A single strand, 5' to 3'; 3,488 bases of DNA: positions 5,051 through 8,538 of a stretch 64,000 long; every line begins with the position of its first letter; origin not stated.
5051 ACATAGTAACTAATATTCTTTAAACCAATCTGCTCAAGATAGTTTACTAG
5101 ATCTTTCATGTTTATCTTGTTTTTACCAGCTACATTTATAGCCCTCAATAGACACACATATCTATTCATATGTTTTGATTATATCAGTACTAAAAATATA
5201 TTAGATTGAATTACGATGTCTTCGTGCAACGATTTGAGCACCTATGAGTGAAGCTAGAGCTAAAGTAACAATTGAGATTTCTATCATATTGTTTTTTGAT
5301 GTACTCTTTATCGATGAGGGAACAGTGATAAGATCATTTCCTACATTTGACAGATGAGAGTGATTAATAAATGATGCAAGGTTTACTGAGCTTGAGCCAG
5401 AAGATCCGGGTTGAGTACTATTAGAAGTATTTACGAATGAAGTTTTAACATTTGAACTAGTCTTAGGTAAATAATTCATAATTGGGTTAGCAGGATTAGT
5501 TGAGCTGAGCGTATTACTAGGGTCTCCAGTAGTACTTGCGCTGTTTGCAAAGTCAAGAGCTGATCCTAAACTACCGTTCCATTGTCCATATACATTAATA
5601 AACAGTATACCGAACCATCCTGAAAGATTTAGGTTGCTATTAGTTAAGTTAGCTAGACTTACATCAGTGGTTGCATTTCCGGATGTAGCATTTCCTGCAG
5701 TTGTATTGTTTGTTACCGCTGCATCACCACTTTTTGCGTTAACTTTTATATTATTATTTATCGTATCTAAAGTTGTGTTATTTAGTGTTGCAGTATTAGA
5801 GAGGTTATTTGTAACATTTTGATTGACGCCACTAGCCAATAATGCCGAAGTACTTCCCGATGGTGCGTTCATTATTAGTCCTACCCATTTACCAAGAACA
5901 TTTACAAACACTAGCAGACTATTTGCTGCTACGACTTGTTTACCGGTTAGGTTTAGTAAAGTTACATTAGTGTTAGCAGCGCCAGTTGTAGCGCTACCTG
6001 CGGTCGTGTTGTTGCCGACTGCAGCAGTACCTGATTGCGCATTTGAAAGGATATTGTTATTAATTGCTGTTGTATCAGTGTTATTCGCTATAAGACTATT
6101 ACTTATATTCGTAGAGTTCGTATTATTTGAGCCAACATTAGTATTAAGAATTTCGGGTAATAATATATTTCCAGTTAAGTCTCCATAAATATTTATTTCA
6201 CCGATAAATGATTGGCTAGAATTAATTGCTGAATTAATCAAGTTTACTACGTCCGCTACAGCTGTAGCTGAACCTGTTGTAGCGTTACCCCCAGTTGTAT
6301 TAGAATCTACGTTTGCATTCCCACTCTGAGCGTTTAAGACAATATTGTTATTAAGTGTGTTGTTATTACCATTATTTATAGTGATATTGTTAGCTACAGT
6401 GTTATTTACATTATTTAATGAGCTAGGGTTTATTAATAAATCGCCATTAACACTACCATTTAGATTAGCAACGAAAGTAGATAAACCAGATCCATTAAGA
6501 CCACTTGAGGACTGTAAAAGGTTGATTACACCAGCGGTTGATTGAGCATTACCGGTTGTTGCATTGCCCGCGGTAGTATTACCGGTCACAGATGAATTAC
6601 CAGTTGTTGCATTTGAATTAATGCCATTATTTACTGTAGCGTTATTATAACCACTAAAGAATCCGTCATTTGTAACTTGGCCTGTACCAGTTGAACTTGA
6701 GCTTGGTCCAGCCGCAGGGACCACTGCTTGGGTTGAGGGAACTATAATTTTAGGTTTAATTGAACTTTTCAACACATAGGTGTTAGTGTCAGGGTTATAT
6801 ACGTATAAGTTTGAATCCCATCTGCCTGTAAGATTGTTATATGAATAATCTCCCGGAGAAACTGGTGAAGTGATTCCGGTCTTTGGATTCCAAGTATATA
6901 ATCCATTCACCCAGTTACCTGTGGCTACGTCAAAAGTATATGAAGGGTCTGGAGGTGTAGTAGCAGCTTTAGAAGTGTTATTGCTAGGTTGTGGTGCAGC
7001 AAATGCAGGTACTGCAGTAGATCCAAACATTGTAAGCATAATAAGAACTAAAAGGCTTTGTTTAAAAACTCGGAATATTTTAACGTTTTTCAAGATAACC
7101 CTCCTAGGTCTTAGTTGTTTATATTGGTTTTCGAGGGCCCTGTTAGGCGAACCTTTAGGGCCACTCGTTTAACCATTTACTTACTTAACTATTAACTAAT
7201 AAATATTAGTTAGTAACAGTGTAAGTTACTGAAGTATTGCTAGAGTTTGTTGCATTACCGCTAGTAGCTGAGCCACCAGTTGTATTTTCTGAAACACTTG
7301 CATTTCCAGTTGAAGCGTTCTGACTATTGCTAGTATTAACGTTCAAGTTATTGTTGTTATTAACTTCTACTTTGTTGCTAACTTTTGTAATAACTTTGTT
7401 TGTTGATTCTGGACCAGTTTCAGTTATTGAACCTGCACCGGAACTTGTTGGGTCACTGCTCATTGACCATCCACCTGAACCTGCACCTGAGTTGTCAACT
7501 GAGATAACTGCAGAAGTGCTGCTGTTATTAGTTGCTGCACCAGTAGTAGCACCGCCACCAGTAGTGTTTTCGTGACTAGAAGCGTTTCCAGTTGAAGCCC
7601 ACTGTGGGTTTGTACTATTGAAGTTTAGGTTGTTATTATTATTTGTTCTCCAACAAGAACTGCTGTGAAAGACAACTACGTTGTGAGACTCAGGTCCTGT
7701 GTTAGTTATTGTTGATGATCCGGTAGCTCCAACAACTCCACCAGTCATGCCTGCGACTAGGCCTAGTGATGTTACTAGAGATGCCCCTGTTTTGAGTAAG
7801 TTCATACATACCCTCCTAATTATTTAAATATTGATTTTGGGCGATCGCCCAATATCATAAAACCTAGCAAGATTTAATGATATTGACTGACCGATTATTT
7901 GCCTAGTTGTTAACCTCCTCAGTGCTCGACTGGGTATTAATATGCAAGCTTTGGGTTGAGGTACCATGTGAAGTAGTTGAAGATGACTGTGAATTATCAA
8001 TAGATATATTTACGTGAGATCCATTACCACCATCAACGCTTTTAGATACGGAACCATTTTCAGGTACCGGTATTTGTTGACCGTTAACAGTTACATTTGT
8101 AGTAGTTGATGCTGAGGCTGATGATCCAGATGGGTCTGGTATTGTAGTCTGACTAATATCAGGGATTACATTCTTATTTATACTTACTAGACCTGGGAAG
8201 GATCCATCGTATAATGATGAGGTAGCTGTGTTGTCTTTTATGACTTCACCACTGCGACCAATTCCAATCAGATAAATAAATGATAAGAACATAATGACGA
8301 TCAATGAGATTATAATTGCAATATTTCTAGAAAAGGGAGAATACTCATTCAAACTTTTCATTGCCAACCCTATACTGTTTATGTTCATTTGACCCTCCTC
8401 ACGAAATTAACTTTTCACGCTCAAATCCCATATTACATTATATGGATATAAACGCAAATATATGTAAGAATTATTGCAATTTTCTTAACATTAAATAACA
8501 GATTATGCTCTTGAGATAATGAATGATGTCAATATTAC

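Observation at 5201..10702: Cluster of four paralogous secreted Asn/Ser/Thr-rich repeat proteins built from a sequon-dense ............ module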

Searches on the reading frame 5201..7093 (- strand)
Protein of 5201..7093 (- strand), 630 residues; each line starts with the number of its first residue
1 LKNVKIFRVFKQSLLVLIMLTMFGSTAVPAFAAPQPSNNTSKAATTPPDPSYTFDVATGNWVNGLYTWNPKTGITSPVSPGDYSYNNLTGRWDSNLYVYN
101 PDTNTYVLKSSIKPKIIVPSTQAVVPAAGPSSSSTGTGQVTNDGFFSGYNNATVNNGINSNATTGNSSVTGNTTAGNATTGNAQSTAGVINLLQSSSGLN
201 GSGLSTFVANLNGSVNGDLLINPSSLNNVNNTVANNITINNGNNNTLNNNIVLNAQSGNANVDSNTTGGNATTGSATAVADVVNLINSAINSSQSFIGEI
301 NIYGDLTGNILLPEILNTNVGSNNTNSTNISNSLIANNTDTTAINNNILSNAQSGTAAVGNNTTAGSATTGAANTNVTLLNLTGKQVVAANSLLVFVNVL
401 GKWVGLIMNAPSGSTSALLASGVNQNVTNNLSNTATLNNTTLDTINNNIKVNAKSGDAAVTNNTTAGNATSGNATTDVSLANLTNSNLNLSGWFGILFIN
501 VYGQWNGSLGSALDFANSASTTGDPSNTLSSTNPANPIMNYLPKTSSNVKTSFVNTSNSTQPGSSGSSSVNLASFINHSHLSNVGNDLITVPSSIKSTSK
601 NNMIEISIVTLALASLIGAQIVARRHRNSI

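Call 3: search_protein_families(library=pfam, proteins=[window:5201-7093:-], max_evalue=1)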
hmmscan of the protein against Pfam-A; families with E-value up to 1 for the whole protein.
window:5201-7093:- (630 aa): 0 families

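Call 4: search_protein_families(library=ncbifam, proteins=[window:5201-7093:-], max_evalue=1)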
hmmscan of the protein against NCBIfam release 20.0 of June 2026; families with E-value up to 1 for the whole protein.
window:5201-7093:- (630 aa): 0 families

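Call 35: list_cluster_members(proteins=[P0001, window:5201-7093:-, window:7206-7805:-, window:7903-8388:-])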
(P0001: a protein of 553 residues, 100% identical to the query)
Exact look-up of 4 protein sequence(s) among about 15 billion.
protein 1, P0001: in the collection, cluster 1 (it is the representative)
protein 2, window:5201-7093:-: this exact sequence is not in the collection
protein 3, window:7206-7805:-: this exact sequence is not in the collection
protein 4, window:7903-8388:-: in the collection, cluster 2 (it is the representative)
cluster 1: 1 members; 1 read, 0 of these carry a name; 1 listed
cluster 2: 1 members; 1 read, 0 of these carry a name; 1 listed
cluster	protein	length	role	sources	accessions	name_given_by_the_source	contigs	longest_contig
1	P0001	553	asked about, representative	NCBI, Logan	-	-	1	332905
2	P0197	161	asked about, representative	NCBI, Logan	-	-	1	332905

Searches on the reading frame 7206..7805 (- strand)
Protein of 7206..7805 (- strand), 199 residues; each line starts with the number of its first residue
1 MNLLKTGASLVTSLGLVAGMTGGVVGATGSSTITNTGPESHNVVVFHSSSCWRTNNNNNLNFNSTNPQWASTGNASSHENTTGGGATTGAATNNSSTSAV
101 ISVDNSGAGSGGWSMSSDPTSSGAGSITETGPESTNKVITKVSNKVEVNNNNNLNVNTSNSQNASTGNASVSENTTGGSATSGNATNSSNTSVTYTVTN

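Call 3: search_protein_families(library=pfam, proteins=[window:7206-7805:-], max_evalue=1)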
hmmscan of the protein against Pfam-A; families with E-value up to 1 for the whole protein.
window:7206-7805:- (199 aa): 0 families

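Call 4: search_protein_families(library=ncbifam, proteins=[window:7206-7805:-], max_evalue=1)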
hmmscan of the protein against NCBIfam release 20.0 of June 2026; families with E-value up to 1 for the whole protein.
window:7206-7805:- (199 aa): 0 families

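Call 33: find_homologous_proteins(query=window:7206-7805:-)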
Query window:7206-7805:- (199 aa): 76 proteins with E <= 0.001 among 5039 candidates.
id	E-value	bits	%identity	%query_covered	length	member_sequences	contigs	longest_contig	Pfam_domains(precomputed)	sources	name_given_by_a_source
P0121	6.5e-47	178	57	100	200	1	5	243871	-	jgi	jgi:hypothetical protein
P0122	9.6e-35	138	49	82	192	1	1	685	-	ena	-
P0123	1.8e-33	134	49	93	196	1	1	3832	-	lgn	-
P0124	3.2e-32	130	47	100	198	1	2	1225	-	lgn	-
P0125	4.0e-32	130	47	100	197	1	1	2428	-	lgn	-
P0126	1.7e-31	128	49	100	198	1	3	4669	-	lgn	-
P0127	2.0e-31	127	49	99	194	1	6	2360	-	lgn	-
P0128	2.8e-31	127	47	100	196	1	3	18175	-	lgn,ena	-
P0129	1.0e-30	125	48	100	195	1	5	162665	-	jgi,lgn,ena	jgi:hypothetical protein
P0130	1.2e-30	125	48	92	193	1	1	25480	-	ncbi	-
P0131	2.6e-30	124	46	99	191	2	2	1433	-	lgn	-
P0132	6.3e-30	123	45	84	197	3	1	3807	-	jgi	jgi:hypothetical protein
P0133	1.0e-29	122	46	85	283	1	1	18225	-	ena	-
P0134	1.4e-29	122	47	100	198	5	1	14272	-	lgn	-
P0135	6.2e-29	119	47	99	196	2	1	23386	-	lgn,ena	-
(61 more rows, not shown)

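Call 54: predict_structure(alignment_id=A4)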
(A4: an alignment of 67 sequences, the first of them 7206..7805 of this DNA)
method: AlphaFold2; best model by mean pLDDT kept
length: 199 residues; sequences in the alignment: 67
mean_pLDDT: 59.4   pTM: 0.36
mean pLDDT of the five models: 59.4, 57.2, 52.9, 48.1, 46.8
residues with pLDDT >= 90: 0; 70-90: 42; 50-70: 116; < 50: 41
segments of 3 or more residues with pLDDT < 50: 1-29, 111-121
pLDDT, mean of each block of 10 residues (from residue 1): 36 37 42 59 58 63 72 74 69 67 58 46 55 64 58 64 73 65 66 60
secondary structure, 60 per line:
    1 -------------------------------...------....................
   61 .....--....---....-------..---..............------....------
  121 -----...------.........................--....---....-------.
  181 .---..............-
elements in order: E32-34 E41-65 E68-71 E75-78 E91-104 H111-114 E126-128 E135-159 E162-165 E169-172 E185-198

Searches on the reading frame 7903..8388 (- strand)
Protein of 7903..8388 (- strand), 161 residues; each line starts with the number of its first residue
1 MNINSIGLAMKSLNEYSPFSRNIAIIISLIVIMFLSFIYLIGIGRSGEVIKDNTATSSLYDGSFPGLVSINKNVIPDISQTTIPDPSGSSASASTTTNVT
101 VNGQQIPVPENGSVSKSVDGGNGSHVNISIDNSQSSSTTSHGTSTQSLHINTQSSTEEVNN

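Call 3: search_protein_families(library=pfam, proteins=[window:7903-8388:-], max_evalue=1)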
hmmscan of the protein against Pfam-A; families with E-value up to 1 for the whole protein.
window:7903-8388:- (161 aa): 2 families
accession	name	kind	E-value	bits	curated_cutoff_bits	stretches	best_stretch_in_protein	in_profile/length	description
PF09136.16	Glucodextran_B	-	0.0079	16.5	27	1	96-137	30-70/83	Glucodextranase, domain B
PF20377.3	DUF6672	-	0.13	12.4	24.3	0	20-57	6-43/152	Family of unknown function (DUF6672)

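Call 4: search_protein_families(library=ncbifam, proteins=[window:7903-8388:-], max_evalue=1)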
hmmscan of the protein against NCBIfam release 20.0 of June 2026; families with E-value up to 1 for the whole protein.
window:7903-8388:- (161 aa): 1 family
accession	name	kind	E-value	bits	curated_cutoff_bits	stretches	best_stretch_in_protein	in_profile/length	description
NF033860.0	Wzy_O6_O28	subfamily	0.0094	14.9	75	1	16-59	74-114/385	oligosaccharide repeat unit polymerase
